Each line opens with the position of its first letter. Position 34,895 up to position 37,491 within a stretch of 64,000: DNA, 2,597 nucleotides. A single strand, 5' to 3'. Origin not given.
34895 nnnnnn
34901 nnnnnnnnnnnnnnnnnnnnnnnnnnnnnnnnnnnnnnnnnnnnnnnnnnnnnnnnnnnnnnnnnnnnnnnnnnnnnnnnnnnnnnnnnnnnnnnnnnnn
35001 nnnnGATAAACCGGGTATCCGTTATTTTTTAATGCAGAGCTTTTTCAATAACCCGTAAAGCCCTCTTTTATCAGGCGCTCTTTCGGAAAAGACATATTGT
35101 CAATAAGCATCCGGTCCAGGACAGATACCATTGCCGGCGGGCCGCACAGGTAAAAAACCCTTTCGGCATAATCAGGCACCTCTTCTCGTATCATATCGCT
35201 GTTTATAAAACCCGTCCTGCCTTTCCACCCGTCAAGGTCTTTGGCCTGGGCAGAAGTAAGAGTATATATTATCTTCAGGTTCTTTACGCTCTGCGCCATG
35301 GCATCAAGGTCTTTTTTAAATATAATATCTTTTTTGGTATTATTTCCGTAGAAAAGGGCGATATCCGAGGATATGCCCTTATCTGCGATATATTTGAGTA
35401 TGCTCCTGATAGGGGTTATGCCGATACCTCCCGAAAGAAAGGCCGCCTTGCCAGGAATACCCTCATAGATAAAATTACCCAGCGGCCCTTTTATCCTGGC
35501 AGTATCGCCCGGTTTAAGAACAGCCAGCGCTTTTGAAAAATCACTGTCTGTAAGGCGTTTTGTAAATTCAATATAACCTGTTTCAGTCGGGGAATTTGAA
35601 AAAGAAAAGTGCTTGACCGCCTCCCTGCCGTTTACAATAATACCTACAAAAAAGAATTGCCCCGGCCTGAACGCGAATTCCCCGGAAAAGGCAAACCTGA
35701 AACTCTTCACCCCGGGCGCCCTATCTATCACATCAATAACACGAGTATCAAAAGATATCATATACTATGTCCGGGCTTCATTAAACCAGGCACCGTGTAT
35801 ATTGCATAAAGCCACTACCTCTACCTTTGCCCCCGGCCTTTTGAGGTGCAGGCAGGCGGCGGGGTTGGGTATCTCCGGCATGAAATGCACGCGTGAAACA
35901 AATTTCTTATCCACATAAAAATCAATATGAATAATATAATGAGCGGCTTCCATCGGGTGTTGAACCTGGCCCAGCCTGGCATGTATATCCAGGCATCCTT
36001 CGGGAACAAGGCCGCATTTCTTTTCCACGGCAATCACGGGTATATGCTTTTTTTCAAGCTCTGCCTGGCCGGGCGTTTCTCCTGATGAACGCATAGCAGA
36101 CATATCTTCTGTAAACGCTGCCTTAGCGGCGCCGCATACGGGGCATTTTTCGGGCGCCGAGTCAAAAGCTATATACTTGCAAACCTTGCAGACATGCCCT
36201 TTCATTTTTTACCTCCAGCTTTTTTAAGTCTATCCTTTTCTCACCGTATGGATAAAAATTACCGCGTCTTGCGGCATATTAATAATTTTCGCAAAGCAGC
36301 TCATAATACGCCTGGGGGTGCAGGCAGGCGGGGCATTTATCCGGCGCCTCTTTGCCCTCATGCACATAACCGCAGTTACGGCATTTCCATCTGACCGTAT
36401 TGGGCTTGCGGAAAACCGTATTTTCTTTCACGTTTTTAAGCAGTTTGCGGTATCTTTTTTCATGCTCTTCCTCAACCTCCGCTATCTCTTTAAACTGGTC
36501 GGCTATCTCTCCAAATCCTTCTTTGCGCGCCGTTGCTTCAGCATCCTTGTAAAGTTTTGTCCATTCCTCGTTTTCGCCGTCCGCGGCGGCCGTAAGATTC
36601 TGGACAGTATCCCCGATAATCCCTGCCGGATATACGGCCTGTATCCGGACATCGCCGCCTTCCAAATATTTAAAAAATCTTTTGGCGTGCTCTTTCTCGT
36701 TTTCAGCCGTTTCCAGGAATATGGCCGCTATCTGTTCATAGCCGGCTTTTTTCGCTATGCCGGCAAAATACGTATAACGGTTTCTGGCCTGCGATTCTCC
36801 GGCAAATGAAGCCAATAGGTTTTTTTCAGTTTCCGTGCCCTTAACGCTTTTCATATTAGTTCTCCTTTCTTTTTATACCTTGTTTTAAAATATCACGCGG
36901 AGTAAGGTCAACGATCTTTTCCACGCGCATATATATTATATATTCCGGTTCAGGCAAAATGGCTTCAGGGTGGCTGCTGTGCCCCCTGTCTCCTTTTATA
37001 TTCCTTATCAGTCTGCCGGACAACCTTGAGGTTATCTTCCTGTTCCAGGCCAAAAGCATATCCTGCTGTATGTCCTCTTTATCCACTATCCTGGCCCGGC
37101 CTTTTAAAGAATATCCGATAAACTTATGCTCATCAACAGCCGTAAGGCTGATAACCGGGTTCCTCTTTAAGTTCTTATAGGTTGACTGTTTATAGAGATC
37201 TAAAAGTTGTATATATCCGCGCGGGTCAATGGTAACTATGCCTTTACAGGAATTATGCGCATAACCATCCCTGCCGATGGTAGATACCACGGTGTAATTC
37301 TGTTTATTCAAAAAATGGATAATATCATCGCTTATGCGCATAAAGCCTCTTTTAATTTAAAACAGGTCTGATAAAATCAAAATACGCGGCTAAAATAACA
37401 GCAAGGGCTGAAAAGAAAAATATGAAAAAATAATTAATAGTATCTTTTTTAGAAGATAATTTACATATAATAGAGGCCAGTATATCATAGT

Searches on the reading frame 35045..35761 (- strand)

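Call 35: search_protein_families(library=pfam, proteins=[window:35045-35761:-], max_evalue=0.00001)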
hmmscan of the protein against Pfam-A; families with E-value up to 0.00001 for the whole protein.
window:35045-35761:- (238 aa): 2 families
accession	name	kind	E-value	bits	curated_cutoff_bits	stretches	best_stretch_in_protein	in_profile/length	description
PF00175.26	NAD_binding_1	-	1.8e-22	80.5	22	1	108-213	1-105/109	Oxidoreductase NAD-binding domain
PF00970.30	FAD_binding_6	-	2.5e-11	44.2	21.1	1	16-99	12-99/99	Oxidoreductase FAD-binding domain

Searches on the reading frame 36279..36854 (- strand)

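Call 35: search_protein_families(library=pfam, proteins=[window:36279-36854:-], max_evalue=0.00001)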
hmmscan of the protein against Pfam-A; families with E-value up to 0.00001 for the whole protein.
window:36279-36854:- (191 aa): 3 families
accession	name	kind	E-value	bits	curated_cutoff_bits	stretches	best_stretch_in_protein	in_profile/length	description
PF02915.23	Rubrerythrin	-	3.7e-29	102.3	22.8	1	11-139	1-137/137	Rubrerythrin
PF21349.2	RUBY_RBDX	-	3.2e-15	55.7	26.5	1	156-185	1-30/30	Rubrerythrin, rubredoxin-like domain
PF00210.30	Ferritin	-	1.9e-12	47.7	24.5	1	12-143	3-140/142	Ferritin-like domain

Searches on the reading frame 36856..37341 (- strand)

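Call 35: search_protein_families(library=pfam, proteins=[window:36856-37341:-], max_evalue=0.00001)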
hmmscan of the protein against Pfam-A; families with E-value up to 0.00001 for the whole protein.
window:36856-37341:- (161 aa): 1 family
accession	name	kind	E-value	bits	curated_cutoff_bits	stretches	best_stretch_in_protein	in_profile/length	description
PF01243.27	PNPOx_N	-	5.4e-12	46.6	28.1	1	8-96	6-86/120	Pyridoxamine 5'-phosphate oxidase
